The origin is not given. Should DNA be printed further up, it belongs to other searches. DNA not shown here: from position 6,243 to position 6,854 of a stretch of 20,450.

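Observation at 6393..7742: Only opposite-strand module: a four-gene, overlap-coupled cassette of small zinc-binding proteins, a candidate unconventional lysogeny or regulatory system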

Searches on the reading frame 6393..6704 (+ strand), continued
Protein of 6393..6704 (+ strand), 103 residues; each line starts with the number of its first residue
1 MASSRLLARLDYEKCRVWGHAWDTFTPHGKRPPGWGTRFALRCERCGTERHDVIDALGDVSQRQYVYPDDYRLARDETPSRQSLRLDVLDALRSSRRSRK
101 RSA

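Call 99: predict_structure(alignment_id=A4)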
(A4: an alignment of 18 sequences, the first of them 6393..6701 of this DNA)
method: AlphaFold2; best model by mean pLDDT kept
length: 103 residues; sequences in the alignment: 18
mean_pLDDT: 76.0   pTM: 0.55
mean pLDDT of the five models: 76.0, 75.1, 73.3, 70.0, 64.4
residues with pLDDT >= 90: 9; 70-90: 64; 50-70: 28; < 50: 2
segments of 3 or more residues with pLDDT < 50: none
pLDDT, mean of each block of 10 residues (from residue 1): 61 80 78 69 89 86 84 63 76 77 67
secondary structure, 60 per line:
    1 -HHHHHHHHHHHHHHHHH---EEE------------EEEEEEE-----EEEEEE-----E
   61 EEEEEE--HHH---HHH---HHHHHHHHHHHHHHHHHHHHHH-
elements in order: H2-18 E22-24 E37-43 E49-54 E60-66 H81-102
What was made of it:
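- On WRKY-GCM1 zinc fingers (protein A): The model has a four-stranded sheet (call 99).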

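Call 103: fold_search(model_id=the predicted structure, library=pdb)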
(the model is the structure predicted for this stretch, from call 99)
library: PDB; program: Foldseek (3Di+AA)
matches with E <= 10: 588; with E <= 0.001: 0
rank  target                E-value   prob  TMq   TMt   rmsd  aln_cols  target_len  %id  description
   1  6j4g_B                1.9e-02  1.00  0.40  0.65   2.6        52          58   15  Crystal structure of the AtWRKY33 domain (released 2020-01-15)
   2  7d11_MODEL_1_A        5.5e-02  0.96  0.35  0.45   5.7        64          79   22  Solution structure of a WKRY DNA-binding domain (released 2021-09-15)
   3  2lra_MODEL_1_A        1.0e-01  0.93  0.33  0.40   7.9        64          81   14  NMR Structure of Signal Sequence Deleted (SSD) Rv0603 Protein from Mycobacterium tuberculosis without N-termin (released 2013-05-22)
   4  6j4e_B                1.2e-01  0.99  0.39  0.62   3.0        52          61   19  Crystal structure of the AtWRKY1 domain (released 2020-01-15)
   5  5n9j_A                1.6e-01  0.38  0.27  0.06  16.4       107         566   14  Core Mediator of transcriptional regulation (released 2017-05-17)
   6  5kuy_H                2.3e-01  0.35  0.28  0.32  12.1        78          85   13  Influenza hemagglutinin H3 A/Hong Kong/1/1968 in complex with designed inhibitor protein HSB.2A (released 2017-06-14)
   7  3tdg                  2.4e-01  0.35  0.28  0.15  14.0        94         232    6  Structural and functional characterization of Helicobacter pylori DsbG (released 2011-11-09)
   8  4nf9_A                2.8e-01  0.35  0.30  0.15  13.8       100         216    9  Structure of the Knl1/Nsl1 complex (released 2014-03-19)
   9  2n8x_MODEL_1_A        2.8e-01  0.10  0.18  0.12  16.9       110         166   15  Solution structure of LptE from Pseudomonas Aerigunosa (released 2016-05-25)
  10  6j4f_B                3.1e-01  0.98  0.40  0.61   2.8        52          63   13  Crystal structure of the AtWRKY2 domain (released 2020-01-15)
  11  5dre                  3.1e-01  0.38  0.29  0.26   6.4        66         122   12  Crystal Structure of Ketosteroid Isomerase D38GP39GD99N mutant from Pseudomonas Testosteroni (tKSI) (released 2016-07-27)
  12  5kuy_G                3.8e-01  0.21  0.26  0.29  12.0        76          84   13  Influenza hemagglutinin H3 A/Hong Kong/1/1968 in complex with designed inhibitor protein HSB.2A (released 2017-06-14)
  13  3nja_C                4.3e-01  0.18  0.19  0.18  11.9        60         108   23  The crystal structure of the PAS domain of a GGDEF family protein from Chromobacterium violaceum ATCC 12472. (released 2010-08-18)
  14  3sb1_A                5.5e-01  0.11  0.21  0.19  16.0       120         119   11  Hydrogenase expression protein HupH from Thiobacillus denitrificans ATCC 25259 (released 2011-07-06)
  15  2it9_A                5.5e-01  0.11  0.21  0.19  14.0       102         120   15  Crystal structure of a protein with unknown function from DUF155 family (YP_292156.1) from Prochlorococcus sp. NATL2A  (released 2006-11-28)
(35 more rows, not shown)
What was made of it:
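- On WRKY-GCM1 zinc fingers (protein A): The best Foldseek hits are WRKY domains, but E=0.019-0.3 (call 103).
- Closest known: WRKY-GCM1 beta-sheet zinc fingers. Same: WRKY domains are the best PDB matches to the A model (6j4g_B, probability 1.0, target TM-score 0.65, rmsd 2.6 A over 52 residues; call 103).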

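Call 114: find_related_loci(query=A4, collection=genome_contigs, flank=10000)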
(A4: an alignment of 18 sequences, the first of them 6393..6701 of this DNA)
Query A4 (103 aa) in genome_contigs; peptide patterns used: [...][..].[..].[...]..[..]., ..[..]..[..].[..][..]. (x = any residue, [..] = any of these).
50 stretches matched a pattern, but none encodes a relative of the query by tblastn (E <= 1e-3).
